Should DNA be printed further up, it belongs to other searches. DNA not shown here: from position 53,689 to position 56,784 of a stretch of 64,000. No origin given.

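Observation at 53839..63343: Tandem paralogous cytoplasmic NarG-like molybdoenzyme catalytic subunits with no beta/gamma/chaperone genes, co-oriented with a NarL-type two-component system with a GAF-containing kinase, and a divergent cytochrome b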

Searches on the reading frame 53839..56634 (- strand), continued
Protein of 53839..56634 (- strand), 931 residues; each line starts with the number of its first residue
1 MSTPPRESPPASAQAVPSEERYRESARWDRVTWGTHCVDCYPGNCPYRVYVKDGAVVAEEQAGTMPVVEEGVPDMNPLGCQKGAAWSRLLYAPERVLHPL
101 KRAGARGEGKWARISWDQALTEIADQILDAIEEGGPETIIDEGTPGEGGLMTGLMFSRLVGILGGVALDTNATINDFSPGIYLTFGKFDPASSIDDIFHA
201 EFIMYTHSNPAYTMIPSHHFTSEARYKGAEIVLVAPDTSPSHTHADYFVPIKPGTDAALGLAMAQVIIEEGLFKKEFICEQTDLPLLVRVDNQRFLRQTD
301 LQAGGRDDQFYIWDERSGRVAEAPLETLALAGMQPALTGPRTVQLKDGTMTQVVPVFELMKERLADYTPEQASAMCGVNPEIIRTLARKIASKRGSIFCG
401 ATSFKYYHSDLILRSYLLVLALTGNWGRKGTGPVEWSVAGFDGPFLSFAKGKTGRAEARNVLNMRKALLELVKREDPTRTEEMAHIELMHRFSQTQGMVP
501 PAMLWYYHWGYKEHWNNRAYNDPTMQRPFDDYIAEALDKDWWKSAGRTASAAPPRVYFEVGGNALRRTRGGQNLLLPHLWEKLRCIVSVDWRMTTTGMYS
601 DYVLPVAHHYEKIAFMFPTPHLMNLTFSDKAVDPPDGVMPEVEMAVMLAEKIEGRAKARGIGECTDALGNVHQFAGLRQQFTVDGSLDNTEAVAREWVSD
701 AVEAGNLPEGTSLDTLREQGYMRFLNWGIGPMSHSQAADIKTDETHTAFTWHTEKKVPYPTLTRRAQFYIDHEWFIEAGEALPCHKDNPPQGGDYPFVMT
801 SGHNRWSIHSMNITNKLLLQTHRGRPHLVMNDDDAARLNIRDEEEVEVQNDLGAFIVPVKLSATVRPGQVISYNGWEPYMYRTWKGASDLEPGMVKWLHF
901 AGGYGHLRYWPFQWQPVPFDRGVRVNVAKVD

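Call 50: find_homologous_proteins(query=L019:2-427:+)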
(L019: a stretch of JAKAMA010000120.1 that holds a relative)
Query L019:2-427:+ (142 aa): 241 proteins with E <= 0.001 among 291 candidates; the best 120 are listed.
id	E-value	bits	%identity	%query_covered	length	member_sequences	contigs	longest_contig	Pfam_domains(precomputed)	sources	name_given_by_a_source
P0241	3.7e-87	308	96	100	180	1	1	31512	PF13247.12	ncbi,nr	ncbi:MAG: respiratory nitrate reductase subunit beta, partial [Chloroflexota bacterium]|nr:respirato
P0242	6.2e-60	220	73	94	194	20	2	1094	PF13247.12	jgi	jgi:ethylbenzene hydroxylase subunit beta/complex iron-sulfur molybdoenzyme family reductase subunit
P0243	4.8e-58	213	72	93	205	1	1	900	PF13247.12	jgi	jgi:ethylbenzene hydroxylase subunit beta/complex iron-sulfur molybdoenzyme family reductase subunit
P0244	1.5e-57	212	67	98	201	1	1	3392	PF13247.12,PF12838.13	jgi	jgi:ethylbenzene hydroxylase subunit beta/complex iron-sulfur molybdoenzyme family reductase subunit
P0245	1.0e-56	209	67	99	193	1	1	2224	PF13247.12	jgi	jgi:nitrate reductase beta subunit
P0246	2.7e-54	201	67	94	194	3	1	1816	PF13247.12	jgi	jgi:ethylbenzene hydroxylase subunit beta/complex iron-sulfur molybdoenzyme family reductase subunit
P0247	6.6e-54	200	67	96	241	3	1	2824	PF13247.12,PF12838.13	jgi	jgi:DMSO reductase family type II enzyme iron-sulfur subunit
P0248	5.3e-53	197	67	96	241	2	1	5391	PF13247.12,PF12838.13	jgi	jgi:ethylbenzene hydroxylase subunit beta/complex iron-sulfur molybdoenzyme family reductase subunit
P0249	4.5e-52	194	66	96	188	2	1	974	PF13247.12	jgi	jgi:ethylbenzene hydroxylase subunit beta/complex iron-sulfur molybdoenzyme family reductase subunit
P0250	9.3e-51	190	66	93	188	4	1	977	PF13247.12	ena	-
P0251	3.8e-50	188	61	99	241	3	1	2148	PF13247.12,PF12838.13,PF13237.12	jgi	jgi:ethylbenzene hydroxylase subunit beta/complex iron-sulfur molybdoenzyme family reductase subunit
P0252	1.1e-49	186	61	96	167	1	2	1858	PF13247.12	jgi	-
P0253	3.8e-49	185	62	94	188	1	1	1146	PF13247.12,PF13237.12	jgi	-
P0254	2.6e-48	182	58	96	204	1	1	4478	PF13247.12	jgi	jgi:ethylbenzene hydroxylase subunit beta/complex iron-sulfur molybdoenzyme family reductase subunit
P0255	2.7e-48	182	60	94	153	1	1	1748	-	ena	-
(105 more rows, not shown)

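Call 51: list_cluster_members(proteins=[P0001, P0121, P0241])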
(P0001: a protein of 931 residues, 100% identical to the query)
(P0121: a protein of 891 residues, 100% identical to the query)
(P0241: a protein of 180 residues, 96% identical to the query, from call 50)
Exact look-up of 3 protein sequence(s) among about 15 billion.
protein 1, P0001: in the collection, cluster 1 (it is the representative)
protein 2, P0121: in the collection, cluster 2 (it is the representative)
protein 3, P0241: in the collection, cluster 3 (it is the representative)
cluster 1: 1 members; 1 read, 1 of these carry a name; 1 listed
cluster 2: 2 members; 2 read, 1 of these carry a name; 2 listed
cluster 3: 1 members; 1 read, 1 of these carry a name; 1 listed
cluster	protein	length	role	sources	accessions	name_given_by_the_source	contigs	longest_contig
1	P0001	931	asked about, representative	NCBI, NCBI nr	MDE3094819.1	MAG: molybdopterin-dependent oxidoreductase [Chloroflexota bacterium] | molybdopterin-dependent oxidoreductase [Chloroflexota bacterium]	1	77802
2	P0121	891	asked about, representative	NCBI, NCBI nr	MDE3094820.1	MAG: molybdopterin-dependent oxidoreductase [Chloroflexota bacterium] | molybdopterin-dependent oxidoreductase [Chloroflexota bacterium]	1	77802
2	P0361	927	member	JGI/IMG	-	-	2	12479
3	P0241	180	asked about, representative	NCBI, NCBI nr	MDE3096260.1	MAG: respiratory nitrate reductase subunit beta, partial [Chloroflexota bacterium] | respiratory nitrate reductase subunit beta [Chloroflexota bacterium]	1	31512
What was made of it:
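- On Type II DMSO-reductase family, alpha-beta(-gamma) complex: A beta probably lies elsewhere in the same MAG (calls 50-51).
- A beta gene probably exists in the same MAG (calls 50-51).
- Tried and rejected: I used accession numbers instead (call 51).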

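Call 52: find_encoding_contigs(protein=P0241, flank=10000, max_places=2)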
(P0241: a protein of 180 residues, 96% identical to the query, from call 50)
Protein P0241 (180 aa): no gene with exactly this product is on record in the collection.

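Call 57: search_protein_families(library=pfam, proteins=[L003:4111-4359:-, L003:3498-4049:-, L003:2381-3502:+, L003:1698-2417:-, L003:219-1520:-], max_evalue=0.01)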
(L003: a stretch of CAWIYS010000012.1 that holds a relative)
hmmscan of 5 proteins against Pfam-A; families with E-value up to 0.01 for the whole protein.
L003:4111-4359:- (83 aa): 0 families

L003:3498-4049:- (184 aa): 0 families

L003:2381-3502:+ (374 aa): 0 families

L003:1698-2417:- (240 aa): 3 families
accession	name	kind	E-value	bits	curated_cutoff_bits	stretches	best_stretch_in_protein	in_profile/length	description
PF01799.25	Fer2_2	-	1.5e-32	112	30.3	1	156-229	1-75/75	[2Fe-2S] binding domain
PF00111.32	Fer2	-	9.7e-09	35.5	21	1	90-144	2-57/77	2Fe-2S iron-sulfur cluster binding domain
PF13085.11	Fer2_3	-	2.4e-06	27.9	27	1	119-160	49-89/107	2Fe-2S iron-sulfur cluster binding domain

L003:219-1520:- (434 aa): 2 families
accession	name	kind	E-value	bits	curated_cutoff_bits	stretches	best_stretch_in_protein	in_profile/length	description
PF20256.3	MoCoBD_2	-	3.3e-19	69.9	27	1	2-106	68-169/283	Molybdopterin cofactor-binding domain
PF01315.27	Ald_Xan_dh_C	-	2.1e-07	31.7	31.3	1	142-190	1-49/110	Aldehyde oxidase and xanthine dehydrogenase, a/b hammerhead domain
